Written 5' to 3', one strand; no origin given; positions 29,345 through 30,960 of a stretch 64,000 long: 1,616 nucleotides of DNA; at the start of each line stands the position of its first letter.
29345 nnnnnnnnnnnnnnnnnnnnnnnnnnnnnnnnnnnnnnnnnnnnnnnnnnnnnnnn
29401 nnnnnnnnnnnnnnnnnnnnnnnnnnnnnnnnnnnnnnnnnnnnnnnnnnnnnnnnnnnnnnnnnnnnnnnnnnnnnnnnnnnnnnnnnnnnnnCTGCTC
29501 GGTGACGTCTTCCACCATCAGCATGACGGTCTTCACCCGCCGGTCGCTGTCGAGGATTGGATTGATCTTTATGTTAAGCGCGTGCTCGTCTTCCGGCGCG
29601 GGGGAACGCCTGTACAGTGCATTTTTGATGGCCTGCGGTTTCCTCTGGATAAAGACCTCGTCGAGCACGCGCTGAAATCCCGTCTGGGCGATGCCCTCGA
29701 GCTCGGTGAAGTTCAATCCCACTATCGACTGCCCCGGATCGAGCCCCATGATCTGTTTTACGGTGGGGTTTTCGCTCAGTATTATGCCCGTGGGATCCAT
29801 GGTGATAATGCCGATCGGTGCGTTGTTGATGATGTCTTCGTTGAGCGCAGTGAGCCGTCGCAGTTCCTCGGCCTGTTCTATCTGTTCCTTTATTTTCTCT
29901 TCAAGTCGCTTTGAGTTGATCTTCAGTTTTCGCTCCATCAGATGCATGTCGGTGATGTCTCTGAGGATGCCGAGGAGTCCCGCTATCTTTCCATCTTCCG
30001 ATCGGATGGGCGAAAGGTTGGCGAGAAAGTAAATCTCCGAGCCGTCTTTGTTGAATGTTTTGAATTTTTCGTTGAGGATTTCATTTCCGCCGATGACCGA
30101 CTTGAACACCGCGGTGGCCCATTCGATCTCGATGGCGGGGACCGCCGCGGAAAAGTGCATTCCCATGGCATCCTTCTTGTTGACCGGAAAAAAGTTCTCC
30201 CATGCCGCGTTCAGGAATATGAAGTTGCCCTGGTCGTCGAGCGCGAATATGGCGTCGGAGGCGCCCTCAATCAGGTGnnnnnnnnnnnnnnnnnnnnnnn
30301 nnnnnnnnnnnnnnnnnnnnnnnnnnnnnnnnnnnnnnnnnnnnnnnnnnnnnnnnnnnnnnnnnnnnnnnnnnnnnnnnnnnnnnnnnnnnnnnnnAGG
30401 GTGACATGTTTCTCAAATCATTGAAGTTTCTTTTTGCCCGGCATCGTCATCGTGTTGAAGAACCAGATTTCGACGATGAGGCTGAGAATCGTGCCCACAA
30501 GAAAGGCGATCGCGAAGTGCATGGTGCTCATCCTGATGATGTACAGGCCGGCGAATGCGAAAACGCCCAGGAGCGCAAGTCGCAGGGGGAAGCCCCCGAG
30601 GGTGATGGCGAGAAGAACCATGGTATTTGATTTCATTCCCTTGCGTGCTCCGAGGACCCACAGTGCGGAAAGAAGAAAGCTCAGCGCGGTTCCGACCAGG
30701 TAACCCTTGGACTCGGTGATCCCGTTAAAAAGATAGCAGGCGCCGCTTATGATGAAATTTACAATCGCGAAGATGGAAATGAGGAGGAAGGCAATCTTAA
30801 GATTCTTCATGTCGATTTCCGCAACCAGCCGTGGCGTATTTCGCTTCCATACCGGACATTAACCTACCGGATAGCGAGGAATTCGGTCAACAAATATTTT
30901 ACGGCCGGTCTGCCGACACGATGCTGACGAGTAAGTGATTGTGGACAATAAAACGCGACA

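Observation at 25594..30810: Four-gene operon: membrane protein, DivL-like Tyr-substituted histidine-kinase homolog, RavA/MoxR-like AAA+ with atypical P-loop, and a vWA/MIDAS protein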

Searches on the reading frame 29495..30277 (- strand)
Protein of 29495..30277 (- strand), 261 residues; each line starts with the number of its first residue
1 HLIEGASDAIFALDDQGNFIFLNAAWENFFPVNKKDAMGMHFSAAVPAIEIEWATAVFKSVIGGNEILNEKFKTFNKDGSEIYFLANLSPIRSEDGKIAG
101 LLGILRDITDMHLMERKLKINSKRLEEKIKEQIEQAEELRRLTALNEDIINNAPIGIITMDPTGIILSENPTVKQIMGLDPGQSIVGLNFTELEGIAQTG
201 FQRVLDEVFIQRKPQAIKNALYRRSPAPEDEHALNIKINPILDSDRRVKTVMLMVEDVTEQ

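Call 78: search_solved_structures(query=window:29495-30277:-, max_evalue=0.001)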
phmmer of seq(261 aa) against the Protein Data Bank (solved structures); distinct sequences matched with E-value up to 0.001: 16.
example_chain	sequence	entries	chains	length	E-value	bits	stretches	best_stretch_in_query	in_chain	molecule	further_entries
2r78_A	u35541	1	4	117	4e-05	26.7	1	2-108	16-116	Sensor protein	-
8pky_A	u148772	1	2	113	0.00015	24.8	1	19-112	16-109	histidine kinase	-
9u5n_A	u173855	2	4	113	0.0004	23.4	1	19-112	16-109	histidine kinase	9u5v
6yxc_A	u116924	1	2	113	0.0004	23.4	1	19-112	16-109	Multi-sensor hybrid histidine kinase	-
6yx4_A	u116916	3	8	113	0.0004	23.4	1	19-112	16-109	Multi-sensor hybrid histidine kinase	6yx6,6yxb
6rhf_A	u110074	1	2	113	0.0004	23.4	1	19-112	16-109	Multi-sensor hybrid histidine kinase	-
7ab7_A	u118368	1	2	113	0.00041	23.4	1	19-112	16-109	Multi-sensor hybrid histidine kinase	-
7ab6_A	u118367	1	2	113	0.00041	23.4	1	19-112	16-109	Multi-sensor hybrid histidine kinase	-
6y7r_A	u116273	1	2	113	0.00044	23.3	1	19-112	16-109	Multi-sensor hybrid histidine kinase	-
6rhg_A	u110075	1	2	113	0.00047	23.2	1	19-112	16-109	Multi-sensor hybrid histidine kinase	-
8pm1_A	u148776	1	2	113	0.0005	23.1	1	19-112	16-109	histidine kinase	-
6y7u_A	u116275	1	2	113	0.00054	23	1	19-112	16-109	Multi-sensor hybrid histidine kinase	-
6ywq_A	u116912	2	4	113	0.00056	22.9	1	19-112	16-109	Multi-sensor hybrid histidine kinase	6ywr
6ywi_A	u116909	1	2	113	0.00056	22.9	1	19-112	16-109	Multi-sensor hybrid histidine kinase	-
6ywg_A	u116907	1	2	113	0.00056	22.9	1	19-112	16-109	Multi-sensor hybrid histidine kinase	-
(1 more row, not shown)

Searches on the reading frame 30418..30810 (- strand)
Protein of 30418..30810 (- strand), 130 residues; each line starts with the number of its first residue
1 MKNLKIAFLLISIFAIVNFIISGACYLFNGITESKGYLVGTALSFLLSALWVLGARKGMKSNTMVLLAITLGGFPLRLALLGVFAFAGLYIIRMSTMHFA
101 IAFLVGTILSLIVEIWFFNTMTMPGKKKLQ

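Call 3: search_protein_families(library=pfam, proteins=[window:30418-30810:-], max_evalue=0.1)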
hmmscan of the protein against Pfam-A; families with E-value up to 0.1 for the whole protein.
window:30418-30810:- (130 aa): 1 family
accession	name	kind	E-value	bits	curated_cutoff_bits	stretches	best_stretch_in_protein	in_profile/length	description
PF03899.21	ATP-synt_I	-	0.063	14.1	25.1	0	15-103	7-98/99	ATP synthase I chain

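Call 4: search_protein_families(library=ncbifam, proteins=[window:30418-30810:-], max_evalue=0.1)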
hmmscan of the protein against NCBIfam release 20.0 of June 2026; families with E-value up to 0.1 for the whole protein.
window:30418-30810:- (130 aa): 1 family
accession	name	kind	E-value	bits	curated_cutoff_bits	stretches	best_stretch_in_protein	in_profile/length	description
NF053722.1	Cg1360_fam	equivalog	0.0005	20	40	1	4-124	8-125/128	Cg1360 family ATP-synthase-associated protein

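Call 5: search_protein_families(library=padloc, proteins=[window:30418-30810:-], max_evalue=0.1)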
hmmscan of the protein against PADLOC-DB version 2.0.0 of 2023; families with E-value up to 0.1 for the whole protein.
window:30418-30810:- (130 aa): 0 families

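Call 36: search_protein_families(library=pfam, alignment_id=A3, max_evalue=1)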
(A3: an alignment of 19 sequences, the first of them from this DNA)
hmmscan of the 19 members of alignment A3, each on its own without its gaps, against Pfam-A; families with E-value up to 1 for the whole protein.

A. member 1, seq(130 aa): 1 family
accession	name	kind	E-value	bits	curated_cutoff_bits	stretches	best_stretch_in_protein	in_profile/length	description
PF03899.21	ATP-synt_I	-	0.063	14.1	25.1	1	15-103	7-98/99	ATP synthase I chain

B. families by the number of members that match (of 19 scanned): 6 families
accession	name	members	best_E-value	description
PF03899.21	ATP-synt_I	7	0.00013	ATP synthase I chain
PF09843.14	DUF2070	2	0.48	Predicted membrane protein (DUF2070)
PF06305.16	LapA_dom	1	0.055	Lipopolysaccharide assembly protein A domain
PF06900.16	DUF1270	1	0.069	Protein of unknown function (DUF1270)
PF05365.17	UCR_UQCRX_QCR9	1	0.51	Ubiquinol-cytochrome C reductase, UQCRX/QCR9 like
PF16933.10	PelG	1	0.66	Putative exopolysaccharide Exporter (EPS-E)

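Call 47: search_protein_families(library=ncbifam, alignment_id=A3, max_evalue=1)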
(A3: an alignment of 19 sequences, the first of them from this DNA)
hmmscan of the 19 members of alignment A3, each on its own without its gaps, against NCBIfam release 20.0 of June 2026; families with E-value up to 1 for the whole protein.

A. member 1, seq(130 aa): 2 families
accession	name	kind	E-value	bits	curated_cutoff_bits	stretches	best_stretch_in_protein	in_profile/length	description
NF053722.1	Cg1360_fam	equivalog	0.0005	20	40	1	4-124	8-125/128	Cg1360 family ATP-synthase-associated protein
TIGR01495.1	ETRAMP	paralog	0.62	10.1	32.75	1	1-38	1-35/85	ETRAMP family protein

B. families by the number of members that match (of 19 scanned): 18 families
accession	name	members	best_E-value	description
NF053722.1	Cg1360_fam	19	1e-06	Cg1360 family ATP-synthase-associated protein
NF007878.0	PRK10582.1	4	0.16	cytochrome o ubiquinol oxidase subunit IV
TIGR03025.1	EPS_sugtrans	3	0.12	exopolysaccharide biosynthesis polyprenyl glycosylphosphotransferase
TIGR01494.1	ATPase_P-type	2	0.42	HAD-IC family P-type ATPase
NF009163.0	PRK12509.1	1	0.002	Na+/H+ antiporter subunit B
NF038227.1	IcmM_DotJ_IVB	1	0.039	type IVB secretion system protein IcmM/DotJ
NF004763.0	PRK06099.1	1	0.066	F0F1 ATP synthase subunit I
TIGR04568.1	arch_SelU_Nterm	1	0.11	selenouridine synthase SelU-like subunit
NF009224.0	PRK12574.1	1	0.12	monovalent cation/H+ antiporter subunit B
TIGR02847.1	CyoD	1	0.28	cytochrome o ubiquinol oxidase subunit IV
NF045600.2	BstA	1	0.28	sterol transporter cytoplasmic membrane protein BstA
NF002453.0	PRK01636.1-1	1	0.29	fluoride efflux transporter CrcB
NF004872.0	PRK06231.1-2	1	0.35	F0F1 ATP synthase subunit B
NF007929.0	PRK10644.1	1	0.43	arginine/agmatine antiporter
NF041560.1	T6SS_Burk_ExIF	1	0.45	putative type VI secretion system effector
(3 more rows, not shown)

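Call 66: search_solved_structures(query=A3, max_evalue=10)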
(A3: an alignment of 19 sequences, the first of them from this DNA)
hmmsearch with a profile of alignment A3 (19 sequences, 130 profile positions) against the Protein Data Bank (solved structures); distinct sequences matched with E-value up to 10: 2.
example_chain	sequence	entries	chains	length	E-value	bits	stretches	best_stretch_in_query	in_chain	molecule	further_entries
4mt1_A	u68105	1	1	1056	0.073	16.3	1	7-61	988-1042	Drug efflux protein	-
8deu_A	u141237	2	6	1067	0.19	15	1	7-61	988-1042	Efflux pump membrane transporter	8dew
